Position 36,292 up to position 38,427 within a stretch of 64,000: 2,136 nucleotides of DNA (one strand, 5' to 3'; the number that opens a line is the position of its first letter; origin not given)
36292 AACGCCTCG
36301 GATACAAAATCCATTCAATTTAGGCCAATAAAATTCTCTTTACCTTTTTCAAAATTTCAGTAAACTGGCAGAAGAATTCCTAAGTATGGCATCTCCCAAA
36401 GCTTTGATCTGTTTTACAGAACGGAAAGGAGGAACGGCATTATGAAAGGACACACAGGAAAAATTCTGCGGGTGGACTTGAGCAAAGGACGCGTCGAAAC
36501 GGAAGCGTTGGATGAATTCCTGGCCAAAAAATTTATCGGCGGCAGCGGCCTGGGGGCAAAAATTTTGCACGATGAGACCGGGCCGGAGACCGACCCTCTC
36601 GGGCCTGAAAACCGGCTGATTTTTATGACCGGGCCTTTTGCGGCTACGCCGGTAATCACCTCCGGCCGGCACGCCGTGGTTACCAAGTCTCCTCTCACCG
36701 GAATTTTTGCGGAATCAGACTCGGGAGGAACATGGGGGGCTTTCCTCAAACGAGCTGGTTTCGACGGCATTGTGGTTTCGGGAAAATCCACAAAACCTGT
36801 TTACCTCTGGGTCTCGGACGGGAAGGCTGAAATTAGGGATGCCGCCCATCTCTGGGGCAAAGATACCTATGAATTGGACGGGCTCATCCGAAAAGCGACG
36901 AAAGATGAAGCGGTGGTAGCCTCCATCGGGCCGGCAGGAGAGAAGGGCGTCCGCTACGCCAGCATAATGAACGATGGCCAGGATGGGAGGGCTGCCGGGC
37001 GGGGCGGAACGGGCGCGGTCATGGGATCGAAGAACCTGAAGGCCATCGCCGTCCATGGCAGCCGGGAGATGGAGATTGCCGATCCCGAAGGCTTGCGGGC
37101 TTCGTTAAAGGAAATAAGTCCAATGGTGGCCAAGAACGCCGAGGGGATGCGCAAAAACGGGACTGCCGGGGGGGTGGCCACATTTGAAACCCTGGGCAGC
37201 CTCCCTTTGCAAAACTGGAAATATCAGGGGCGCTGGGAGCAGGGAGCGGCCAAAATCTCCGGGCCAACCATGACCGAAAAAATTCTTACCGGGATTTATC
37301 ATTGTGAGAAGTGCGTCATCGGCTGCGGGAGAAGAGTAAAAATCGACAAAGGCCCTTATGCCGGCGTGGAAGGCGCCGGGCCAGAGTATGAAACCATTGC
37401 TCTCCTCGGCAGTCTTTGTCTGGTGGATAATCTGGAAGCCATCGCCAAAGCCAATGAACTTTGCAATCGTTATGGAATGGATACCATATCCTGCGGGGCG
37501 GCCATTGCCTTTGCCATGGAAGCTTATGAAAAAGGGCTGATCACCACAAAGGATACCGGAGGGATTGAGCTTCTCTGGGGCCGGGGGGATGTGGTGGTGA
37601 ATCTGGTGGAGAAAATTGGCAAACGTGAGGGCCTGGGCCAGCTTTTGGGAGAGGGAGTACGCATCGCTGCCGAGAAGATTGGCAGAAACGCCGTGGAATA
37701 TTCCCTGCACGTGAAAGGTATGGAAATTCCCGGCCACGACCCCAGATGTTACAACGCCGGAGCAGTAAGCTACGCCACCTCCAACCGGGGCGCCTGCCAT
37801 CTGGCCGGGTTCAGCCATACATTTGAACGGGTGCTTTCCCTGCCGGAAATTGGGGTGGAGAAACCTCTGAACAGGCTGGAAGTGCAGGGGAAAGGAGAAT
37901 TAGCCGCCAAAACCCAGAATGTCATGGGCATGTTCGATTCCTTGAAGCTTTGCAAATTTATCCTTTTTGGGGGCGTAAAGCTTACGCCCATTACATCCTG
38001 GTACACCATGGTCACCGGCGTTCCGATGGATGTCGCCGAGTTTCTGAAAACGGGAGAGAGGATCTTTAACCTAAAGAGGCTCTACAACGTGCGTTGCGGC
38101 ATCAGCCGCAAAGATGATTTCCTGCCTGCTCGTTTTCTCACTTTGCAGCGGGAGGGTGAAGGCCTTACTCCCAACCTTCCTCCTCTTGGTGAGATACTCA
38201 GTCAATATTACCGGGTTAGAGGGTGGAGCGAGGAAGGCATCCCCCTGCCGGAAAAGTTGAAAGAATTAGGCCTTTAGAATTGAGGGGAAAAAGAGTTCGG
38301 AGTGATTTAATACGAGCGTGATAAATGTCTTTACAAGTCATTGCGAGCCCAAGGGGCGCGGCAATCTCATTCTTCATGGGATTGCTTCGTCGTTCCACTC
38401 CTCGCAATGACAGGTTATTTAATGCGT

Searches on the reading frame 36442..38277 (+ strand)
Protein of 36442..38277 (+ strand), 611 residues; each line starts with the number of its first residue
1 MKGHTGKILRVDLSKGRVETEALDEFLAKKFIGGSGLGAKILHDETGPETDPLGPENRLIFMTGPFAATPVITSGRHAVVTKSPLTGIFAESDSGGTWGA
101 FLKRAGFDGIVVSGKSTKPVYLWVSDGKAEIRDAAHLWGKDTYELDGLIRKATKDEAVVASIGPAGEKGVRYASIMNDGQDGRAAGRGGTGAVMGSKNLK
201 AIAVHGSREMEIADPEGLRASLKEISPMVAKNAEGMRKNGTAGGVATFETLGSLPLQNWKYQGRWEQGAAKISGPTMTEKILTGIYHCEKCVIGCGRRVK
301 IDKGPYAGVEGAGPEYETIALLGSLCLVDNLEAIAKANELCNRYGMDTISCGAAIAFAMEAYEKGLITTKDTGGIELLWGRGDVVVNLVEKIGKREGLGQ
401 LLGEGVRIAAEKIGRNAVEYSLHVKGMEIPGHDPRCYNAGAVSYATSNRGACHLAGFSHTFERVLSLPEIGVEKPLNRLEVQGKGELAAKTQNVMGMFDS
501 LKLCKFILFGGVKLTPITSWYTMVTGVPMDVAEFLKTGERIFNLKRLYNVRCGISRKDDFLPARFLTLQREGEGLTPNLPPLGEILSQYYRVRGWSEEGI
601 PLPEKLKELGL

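Call 59: find_encoding_contigs(protein=window:36442-38277:+, flank=2000, max_places=6)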
Protein window:36442-38277:+ (611 aa): 7 contigs read that carry it; 3 places shown.
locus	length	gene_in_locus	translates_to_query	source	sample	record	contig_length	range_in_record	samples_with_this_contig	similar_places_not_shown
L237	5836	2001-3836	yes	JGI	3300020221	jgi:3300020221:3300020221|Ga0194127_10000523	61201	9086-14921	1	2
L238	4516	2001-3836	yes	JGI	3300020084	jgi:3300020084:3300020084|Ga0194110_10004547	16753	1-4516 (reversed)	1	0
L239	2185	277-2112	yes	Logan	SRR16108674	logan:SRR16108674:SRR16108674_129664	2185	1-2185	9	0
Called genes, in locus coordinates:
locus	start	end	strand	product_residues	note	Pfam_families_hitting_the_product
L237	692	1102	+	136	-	PF00589:Phage_integrase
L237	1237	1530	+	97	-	-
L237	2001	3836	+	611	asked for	PF02730:AFOR_N, PF01314:AFOR_C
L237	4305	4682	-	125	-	-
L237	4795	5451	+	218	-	PF04748:Polysacc_deac_2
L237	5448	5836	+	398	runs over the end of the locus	PF11741:AMIN (faint), PF01520:Amidase_3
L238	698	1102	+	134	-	PF00589:Phage_integrase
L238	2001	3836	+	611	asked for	PF02730:AFOR_N, PF01314:AFOR_C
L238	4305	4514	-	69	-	?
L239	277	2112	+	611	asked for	PF02730:AFOR_N, PF01314:AFOR_C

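Call 60: find_encoding_contigs(protein=window:36442-38277:+, flank=10000, max_places=10)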
Protein window:36442-38277:+ (611 aa): 7 contigs read that carry it; 5 places shown.
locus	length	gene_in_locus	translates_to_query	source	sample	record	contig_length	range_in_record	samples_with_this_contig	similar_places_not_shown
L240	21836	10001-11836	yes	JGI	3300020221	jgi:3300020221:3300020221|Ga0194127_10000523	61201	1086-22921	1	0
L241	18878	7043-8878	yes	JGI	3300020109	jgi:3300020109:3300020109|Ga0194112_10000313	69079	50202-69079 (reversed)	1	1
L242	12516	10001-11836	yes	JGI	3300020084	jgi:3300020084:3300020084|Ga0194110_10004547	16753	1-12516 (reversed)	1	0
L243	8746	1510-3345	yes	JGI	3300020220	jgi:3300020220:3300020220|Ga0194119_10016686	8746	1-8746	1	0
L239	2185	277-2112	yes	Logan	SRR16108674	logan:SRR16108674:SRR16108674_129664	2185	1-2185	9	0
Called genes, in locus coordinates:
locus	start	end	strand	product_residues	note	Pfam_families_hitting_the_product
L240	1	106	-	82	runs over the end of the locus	-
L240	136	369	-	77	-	PF01527:HTH_Tnp_1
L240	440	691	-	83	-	-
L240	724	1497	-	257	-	PF01695:IstB_IS21, PF00308:Bac_DnaA, PF00004:AAA (weak)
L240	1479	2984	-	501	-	PF27155:Y4rL_C, PF00665:rve (weak), PF22483:Mu-transpos_C_2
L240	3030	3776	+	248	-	PF08299:Bac_DnaA_C (faint)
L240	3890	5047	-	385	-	PF13489:Methyltransf_23, PF13847:Methyltransf_31, PF08241:Methyltransf_11, PF08242:Methyltransf_12, PF13649:Methyltransf_25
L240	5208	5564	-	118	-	PF01850:PIN (weak)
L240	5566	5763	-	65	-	PF09957:VapB_antitoxin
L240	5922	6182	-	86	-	-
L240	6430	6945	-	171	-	-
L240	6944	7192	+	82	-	-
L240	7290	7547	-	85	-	-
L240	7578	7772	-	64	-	-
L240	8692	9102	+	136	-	PF00589:Phage_integrase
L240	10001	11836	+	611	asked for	PF02730:AFOR_N, PF01314:AFOR_C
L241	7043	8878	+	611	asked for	PF02730:AFOR_N, PF01314:AFOR_C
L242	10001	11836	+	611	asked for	PF02730:AFOR_N, PF01314:AFOR_C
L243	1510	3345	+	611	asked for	PF02730:AFOR_N, PF01314:AFOR_C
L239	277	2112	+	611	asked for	PF02730:AFOR_N, PF01314:AFOR_C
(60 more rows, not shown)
